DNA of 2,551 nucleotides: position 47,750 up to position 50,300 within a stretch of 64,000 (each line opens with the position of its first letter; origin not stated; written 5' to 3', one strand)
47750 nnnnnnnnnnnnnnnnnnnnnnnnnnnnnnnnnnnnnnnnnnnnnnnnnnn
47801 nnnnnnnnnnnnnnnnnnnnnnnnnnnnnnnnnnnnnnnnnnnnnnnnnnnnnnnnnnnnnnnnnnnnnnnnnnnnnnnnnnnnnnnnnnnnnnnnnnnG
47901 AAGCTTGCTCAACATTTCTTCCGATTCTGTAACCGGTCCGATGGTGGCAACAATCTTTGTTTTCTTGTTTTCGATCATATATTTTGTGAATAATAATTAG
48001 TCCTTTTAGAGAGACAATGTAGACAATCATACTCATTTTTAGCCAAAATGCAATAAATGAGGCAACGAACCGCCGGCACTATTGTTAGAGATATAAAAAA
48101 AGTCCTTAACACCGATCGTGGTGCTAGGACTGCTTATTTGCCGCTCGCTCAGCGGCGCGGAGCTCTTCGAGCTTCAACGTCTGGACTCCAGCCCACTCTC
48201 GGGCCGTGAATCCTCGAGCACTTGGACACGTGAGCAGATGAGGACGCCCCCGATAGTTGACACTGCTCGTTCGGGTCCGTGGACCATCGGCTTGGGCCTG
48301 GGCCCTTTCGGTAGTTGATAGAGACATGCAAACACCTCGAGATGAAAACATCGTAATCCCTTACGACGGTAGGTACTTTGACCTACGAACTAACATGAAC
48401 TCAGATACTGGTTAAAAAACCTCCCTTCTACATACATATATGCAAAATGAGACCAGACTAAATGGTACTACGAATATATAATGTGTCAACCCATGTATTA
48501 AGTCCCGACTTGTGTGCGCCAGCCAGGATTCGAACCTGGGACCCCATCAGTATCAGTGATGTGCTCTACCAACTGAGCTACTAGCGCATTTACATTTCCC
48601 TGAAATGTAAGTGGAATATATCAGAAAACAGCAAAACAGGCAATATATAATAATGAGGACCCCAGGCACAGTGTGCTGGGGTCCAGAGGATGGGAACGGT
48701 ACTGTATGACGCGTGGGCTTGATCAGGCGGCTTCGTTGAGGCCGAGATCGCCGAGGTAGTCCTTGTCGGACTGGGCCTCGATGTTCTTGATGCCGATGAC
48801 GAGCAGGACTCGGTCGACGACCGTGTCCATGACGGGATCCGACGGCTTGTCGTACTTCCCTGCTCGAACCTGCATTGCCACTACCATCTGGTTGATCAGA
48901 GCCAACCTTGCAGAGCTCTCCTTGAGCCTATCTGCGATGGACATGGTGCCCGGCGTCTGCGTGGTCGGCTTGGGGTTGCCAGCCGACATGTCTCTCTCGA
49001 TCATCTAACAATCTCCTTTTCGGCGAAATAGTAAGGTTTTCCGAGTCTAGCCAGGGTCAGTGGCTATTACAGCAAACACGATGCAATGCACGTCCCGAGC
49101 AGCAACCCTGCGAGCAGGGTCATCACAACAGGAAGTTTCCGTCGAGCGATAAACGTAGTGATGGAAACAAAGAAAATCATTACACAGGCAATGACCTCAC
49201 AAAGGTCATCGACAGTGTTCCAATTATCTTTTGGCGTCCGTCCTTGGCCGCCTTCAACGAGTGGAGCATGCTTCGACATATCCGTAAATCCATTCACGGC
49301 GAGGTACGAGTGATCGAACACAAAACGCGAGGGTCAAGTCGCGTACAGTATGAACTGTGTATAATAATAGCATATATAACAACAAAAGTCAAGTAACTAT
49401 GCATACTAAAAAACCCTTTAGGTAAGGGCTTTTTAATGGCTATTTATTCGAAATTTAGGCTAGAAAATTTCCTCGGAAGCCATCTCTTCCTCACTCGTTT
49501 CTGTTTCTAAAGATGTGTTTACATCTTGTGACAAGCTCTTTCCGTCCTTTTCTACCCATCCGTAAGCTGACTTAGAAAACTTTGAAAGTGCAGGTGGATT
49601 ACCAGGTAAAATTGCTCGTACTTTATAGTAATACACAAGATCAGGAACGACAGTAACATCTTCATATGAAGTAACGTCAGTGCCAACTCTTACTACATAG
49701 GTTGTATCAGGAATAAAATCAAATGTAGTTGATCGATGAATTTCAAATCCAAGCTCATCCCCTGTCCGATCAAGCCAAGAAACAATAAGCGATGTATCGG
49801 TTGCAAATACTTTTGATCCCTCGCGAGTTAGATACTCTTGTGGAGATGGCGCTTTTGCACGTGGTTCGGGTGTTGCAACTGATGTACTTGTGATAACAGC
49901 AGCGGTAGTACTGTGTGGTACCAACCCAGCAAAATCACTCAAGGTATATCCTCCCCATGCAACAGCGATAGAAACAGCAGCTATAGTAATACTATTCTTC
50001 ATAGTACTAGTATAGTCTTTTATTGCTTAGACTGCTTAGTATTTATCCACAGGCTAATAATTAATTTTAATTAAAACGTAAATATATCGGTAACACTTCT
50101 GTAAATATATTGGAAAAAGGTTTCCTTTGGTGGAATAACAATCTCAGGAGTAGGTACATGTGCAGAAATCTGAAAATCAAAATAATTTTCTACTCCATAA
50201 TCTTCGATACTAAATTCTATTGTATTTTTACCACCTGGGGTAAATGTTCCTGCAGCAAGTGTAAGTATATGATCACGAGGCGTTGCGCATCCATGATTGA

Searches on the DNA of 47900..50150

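Call 91: search_rna_families(source=window, start=47900, end=50150, threshold=evalue, max_evalue=0.01)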
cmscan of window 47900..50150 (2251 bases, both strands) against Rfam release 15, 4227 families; matches with E-value up to 0.01: 1.
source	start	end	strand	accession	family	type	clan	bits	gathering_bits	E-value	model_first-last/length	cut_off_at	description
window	48515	48587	-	RF00005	tRNA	Gene; tRNA;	CL00001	72.3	29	2.5e-15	1-71/71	no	tRNA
